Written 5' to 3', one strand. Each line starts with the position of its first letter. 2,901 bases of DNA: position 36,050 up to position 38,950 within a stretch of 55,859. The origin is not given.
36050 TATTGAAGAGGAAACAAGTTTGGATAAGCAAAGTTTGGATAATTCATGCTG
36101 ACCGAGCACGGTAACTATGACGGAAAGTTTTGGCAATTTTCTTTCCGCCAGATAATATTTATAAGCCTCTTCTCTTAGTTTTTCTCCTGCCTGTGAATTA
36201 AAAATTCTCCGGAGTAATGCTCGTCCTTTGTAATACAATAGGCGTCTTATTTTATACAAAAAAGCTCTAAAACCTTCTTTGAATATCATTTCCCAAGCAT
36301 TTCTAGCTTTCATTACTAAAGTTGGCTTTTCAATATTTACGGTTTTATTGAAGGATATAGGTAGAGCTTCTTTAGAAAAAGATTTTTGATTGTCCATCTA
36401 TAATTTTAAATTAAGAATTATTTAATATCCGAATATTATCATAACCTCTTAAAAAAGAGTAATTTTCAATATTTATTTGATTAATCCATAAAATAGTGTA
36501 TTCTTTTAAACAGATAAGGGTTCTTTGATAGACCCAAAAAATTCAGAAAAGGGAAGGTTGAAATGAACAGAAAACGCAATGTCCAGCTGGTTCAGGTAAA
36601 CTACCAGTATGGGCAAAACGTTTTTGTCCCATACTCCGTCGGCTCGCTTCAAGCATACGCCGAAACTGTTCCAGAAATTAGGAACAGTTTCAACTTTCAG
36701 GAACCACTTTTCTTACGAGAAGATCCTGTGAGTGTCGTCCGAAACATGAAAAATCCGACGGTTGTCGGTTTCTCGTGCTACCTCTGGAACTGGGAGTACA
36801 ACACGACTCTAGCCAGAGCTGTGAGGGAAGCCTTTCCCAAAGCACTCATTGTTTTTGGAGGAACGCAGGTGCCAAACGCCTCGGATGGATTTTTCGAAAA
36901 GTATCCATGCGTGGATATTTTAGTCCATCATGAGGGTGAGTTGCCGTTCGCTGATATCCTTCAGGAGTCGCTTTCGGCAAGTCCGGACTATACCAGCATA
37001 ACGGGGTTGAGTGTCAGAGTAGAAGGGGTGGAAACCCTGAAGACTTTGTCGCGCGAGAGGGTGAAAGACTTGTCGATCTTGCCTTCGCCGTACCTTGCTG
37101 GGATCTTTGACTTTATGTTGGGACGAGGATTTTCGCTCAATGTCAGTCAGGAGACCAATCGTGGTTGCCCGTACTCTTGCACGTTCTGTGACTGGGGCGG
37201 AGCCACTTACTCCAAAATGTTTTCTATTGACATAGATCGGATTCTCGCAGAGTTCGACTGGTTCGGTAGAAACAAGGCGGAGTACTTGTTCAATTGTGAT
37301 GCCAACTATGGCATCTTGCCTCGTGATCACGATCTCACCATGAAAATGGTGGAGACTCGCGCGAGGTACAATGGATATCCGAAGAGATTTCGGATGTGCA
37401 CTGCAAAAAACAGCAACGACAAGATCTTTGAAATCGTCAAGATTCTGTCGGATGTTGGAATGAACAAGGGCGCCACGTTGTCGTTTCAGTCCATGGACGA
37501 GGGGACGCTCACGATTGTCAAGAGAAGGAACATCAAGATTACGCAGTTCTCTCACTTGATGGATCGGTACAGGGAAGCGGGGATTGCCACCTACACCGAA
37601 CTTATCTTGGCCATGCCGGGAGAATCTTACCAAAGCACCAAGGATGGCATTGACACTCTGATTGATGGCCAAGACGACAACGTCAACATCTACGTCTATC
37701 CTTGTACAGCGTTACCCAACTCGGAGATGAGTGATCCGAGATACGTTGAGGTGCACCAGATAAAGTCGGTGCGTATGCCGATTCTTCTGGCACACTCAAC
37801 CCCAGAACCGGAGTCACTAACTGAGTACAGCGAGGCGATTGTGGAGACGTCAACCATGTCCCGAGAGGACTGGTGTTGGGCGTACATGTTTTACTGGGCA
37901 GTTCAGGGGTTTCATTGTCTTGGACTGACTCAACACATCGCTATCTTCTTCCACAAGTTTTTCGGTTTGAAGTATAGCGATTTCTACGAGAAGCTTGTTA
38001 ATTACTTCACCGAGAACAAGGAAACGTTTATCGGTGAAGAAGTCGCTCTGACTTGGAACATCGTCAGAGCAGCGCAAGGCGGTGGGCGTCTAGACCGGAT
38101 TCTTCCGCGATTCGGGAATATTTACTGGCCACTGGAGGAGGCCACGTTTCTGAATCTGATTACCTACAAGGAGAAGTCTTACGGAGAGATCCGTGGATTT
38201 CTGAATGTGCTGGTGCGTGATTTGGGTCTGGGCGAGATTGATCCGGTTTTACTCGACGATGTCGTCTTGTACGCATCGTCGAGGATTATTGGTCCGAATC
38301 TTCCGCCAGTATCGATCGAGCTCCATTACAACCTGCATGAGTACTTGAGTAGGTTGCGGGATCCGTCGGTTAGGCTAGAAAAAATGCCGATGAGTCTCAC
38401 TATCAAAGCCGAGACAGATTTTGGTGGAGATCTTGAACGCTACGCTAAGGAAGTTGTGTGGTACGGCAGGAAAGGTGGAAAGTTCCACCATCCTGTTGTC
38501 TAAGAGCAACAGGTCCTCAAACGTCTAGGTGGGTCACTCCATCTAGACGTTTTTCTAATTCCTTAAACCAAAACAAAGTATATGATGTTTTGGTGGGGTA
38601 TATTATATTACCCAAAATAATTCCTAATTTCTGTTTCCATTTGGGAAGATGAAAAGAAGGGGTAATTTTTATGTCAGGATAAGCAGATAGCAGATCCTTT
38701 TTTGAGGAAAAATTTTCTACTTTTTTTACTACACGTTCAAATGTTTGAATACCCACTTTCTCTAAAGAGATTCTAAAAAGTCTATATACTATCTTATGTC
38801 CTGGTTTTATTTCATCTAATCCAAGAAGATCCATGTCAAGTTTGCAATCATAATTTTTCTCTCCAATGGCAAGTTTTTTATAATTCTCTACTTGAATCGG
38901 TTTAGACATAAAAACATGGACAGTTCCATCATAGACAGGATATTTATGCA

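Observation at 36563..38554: Compositionally foreign B12-binding radical SAM gene in the middle of the glycan locus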

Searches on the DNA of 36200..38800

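Call 45: search_rna_families(source=window, start=36200, end=38800, threshold=evalue, max_evalue=1)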
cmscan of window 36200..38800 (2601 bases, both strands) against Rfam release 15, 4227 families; matches with E-value up to 1: 1.
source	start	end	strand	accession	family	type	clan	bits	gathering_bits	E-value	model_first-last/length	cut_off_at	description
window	37008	37044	+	RF03092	Ocean-VII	Gene; sRNA;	-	15.8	53.5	0.26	1-41/41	no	Ocean-VII RNA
